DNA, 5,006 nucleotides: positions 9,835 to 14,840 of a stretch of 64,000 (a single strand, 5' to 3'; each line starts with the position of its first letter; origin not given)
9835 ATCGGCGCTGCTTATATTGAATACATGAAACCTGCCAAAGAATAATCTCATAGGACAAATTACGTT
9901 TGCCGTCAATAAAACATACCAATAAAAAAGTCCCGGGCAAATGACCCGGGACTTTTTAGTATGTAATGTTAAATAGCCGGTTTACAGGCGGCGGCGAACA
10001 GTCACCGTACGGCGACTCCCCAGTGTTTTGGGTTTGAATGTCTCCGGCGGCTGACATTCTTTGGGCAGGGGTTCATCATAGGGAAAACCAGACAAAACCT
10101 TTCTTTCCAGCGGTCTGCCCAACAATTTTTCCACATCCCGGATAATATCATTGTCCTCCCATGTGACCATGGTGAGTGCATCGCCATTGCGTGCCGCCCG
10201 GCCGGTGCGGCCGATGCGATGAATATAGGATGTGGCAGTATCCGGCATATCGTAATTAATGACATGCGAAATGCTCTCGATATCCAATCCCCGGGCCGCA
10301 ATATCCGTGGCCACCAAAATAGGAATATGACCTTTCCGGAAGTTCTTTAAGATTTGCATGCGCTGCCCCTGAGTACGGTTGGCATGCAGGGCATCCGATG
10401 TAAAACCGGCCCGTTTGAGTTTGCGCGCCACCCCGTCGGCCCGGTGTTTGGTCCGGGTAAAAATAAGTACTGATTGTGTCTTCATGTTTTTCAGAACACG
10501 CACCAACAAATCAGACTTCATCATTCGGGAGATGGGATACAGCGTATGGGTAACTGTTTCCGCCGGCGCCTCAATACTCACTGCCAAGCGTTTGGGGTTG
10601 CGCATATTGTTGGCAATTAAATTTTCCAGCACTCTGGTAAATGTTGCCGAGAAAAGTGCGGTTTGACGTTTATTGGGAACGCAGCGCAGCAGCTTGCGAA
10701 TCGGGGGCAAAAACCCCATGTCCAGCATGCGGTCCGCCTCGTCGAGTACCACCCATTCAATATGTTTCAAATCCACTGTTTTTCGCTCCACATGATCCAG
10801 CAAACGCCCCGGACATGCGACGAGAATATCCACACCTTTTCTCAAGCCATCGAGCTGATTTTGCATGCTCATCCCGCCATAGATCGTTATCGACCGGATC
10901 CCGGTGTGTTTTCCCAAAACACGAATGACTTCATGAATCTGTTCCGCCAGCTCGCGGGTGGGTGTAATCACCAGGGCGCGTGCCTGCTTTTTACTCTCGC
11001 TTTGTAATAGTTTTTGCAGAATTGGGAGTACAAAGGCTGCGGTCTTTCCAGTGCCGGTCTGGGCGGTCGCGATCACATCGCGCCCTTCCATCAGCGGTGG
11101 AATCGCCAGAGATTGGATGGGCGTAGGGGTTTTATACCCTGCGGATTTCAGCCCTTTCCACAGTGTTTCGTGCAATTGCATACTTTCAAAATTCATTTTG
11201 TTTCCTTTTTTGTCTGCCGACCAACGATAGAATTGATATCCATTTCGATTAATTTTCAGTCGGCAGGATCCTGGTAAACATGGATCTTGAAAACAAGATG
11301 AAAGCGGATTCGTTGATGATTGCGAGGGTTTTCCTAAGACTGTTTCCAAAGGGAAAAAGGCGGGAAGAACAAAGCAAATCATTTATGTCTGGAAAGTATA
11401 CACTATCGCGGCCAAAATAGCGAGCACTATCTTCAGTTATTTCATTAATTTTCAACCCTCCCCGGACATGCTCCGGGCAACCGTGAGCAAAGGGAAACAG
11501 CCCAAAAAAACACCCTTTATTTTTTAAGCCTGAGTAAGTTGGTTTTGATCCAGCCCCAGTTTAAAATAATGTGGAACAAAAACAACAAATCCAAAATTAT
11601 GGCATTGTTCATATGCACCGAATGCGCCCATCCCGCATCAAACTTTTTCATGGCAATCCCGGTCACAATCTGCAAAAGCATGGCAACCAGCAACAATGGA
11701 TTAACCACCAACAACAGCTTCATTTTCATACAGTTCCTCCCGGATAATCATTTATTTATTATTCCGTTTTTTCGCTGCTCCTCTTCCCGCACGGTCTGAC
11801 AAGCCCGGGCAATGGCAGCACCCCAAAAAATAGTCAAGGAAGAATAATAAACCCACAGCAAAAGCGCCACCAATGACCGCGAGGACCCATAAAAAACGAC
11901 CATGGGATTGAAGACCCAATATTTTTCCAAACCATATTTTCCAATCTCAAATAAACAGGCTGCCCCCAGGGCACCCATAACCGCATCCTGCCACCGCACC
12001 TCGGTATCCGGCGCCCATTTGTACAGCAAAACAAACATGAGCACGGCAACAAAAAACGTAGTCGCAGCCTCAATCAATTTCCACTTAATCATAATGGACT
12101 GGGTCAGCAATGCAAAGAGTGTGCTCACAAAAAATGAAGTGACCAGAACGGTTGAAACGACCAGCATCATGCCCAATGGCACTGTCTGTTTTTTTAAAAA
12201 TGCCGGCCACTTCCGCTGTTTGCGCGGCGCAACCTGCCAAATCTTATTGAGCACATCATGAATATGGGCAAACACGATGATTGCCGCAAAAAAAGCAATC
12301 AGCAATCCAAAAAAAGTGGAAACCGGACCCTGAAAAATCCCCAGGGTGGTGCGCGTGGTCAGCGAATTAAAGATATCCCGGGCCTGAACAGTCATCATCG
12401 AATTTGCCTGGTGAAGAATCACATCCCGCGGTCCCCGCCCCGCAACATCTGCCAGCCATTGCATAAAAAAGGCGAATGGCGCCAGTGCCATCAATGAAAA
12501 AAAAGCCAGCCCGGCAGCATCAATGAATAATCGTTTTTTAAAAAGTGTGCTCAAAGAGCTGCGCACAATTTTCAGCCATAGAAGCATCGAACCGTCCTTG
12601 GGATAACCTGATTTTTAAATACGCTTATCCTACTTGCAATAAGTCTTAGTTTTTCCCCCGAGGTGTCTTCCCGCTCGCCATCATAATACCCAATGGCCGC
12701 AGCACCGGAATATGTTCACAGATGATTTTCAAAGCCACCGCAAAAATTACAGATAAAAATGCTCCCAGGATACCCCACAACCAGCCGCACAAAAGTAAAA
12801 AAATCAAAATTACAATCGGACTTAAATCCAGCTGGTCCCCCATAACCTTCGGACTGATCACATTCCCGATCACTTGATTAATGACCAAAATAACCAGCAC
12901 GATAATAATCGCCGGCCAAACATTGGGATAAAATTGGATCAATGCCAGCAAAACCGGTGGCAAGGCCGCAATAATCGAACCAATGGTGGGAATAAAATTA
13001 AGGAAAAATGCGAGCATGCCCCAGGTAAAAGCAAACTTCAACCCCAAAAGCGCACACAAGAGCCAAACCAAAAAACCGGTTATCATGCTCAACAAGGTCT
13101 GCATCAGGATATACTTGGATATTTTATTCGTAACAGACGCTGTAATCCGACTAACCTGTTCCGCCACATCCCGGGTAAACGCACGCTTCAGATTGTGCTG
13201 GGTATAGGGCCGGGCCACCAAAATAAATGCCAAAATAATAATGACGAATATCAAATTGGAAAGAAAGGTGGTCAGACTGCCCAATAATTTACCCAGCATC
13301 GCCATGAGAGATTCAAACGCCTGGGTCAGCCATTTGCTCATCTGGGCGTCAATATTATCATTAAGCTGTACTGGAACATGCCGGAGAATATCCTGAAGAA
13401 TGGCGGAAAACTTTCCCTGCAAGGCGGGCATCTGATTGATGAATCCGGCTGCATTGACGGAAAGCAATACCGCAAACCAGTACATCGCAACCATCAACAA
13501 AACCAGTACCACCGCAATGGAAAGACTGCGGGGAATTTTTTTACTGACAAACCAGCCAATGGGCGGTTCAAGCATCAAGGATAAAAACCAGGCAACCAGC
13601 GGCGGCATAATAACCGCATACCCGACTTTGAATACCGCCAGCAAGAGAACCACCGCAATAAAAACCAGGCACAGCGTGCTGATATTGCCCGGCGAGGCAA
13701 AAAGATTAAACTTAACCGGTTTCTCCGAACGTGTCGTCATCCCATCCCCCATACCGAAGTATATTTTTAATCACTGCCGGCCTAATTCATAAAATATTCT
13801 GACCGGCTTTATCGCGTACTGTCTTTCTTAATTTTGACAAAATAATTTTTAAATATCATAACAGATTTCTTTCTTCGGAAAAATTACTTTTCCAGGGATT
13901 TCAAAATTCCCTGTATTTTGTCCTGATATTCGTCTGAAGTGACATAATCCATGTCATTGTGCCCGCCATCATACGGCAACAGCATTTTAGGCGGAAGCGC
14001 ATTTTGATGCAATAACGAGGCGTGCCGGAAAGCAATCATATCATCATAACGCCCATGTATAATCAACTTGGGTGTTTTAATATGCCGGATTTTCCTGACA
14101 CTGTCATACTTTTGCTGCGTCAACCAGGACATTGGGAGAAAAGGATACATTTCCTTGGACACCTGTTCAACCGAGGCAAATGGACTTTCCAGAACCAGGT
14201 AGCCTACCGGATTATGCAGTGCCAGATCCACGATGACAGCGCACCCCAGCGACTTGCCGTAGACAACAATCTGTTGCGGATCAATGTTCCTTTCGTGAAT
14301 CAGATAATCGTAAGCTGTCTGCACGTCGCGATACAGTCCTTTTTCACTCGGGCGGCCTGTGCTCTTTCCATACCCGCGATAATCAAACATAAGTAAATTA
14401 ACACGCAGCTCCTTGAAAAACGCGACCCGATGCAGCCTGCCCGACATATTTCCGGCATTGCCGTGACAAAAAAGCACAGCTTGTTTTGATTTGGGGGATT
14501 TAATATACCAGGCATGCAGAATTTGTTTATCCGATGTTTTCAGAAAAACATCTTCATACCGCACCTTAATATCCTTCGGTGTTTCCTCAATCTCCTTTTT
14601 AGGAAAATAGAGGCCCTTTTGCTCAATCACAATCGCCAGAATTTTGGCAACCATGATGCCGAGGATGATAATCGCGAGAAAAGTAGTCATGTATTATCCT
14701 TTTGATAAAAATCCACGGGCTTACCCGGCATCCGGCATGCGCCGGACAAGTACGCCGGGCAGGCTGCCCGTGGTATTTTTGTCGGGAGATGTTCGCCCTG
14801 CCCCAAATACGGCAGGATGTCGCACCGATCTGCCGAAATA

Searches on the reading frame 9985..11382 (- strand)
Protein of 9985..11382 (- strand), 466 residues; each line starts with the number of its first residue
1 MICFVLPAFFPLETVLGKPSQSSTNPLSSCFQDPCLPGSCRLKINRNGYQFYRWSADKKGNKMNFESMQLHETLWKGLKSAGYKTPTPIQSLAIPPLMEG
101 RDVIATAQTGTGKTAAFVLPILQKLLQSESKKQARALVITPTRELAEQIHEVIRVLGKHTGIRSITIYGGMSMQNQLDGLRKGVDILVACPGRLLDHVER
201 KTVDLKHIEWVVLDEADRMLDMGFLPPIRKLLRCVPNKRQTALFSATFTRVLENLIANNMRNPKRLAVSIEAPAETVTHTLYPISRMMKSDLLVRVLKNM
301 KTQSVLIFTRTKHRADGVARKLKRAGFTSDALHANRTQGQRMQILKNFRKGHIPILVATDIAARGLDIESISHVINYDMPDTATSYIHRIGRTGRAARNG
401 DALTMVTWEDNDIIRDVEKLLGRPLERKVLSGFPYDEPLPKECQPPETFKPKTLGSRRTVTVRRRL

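Call 42: search_protein_families(library=pfam, proteins=[window:9985-11382:-], max_evalue=0.0001)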
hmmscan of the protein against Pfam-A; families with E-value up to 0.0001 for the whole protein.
window:9985-11382:- (466 aa): 4 families
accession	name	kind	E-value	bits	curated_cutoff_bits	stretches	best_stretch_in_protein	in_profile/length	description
PF00270.35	DEAD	-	4.3e-55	186.4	26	1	87-254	1-166/167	DEAD/DEAH box helicase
PF00271.37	Helicase_C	-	1e-36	126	23.5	1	289-396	2-109/110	Helicase conserved C-terminal domain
PF04851.21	ResIII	-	1.6e-07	31.8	22.5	1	101-249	24-163/164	Type III restriction enzyme, res subunit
PF13245.12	AAA_19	-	7.2e-06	26.7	25.1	1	92-238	3-117/134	AAA domain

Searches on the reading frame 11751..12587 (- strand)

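Call 42: search_protein_families(library=pfam, proteins=[window:11751-12587:-], max_evalue=0.0001)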
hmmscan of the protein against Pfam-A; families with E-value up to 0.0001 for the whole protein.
window:11751-12587:- (279 aa): 1 family
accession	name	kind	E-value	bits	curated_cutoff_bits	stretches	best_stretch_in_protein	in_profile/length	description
PF03631.20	Virul_fac_BrkB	-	8.1e-35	121.1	33.7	1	19-265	4-257/259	Virulence factor BrkB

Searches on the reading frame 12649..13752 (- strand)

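Call 42: search_protein_families(library=pfam, proteins=[window:12649-13752:-], max_evalue=0.0001)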
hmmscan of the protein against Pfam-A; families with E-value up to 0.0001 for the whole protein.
window:12649-13752:- (368 aa): 1 family
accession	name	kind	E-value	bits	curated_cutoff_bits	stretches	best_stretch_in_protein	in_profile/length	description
PF01594.21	AI-2E_transport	-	4.1e-62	210.7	34.3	1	29-348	3-326/327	AI-2E family transporter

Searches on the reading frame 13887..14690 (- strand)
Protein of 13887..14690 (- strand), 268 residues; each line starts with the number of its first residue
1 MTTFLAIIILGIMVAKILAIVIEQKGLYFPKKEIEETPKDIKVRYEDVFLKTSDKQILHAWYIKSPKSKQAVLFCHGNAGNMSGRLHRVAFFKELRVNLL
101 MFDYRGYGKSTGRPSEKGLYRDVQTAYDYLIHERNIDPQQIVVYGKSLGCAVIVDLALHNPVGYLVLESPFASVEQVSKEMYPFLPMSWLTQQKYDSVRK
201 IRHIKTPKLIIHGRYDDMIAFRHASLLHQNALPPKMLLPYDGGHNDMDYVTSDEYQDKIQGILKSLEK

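Call 42: search_protein_families(library=pfam, proteins=[window:13887-14690:-], max_evalue=0.0001)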
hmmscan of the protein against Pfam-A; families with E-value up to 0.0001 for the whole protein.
window:13887-14690:- (268 aa): 5 families
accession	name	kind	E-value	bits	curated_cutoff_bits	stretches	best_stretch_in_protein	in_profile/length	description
PF12146.15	Hydrolase_4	-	2.1e-12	47.3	27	1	67-185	2-123/239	Serine aminopeptidase, S33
PF00561.26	Abhydrolase_1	-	3.1e-11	43.8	25.8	1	71-170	2-102/245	alpha/beta hydrolase fold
PF12697.13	Abhydrolase_6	-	5e-08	34.3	26.3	1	72-185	1-103/217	Alpha/beta hydrolase family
PF00326.27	Peptidase_S9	-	3.2e-07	30.5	22.6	1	118-228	43-167/213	Prolyl oligopeptidase family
PF05677.18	DUF818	-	2.5e-06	27.2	20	1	85-153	162-229/365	Chlamydia CHLPS protein (DUF818)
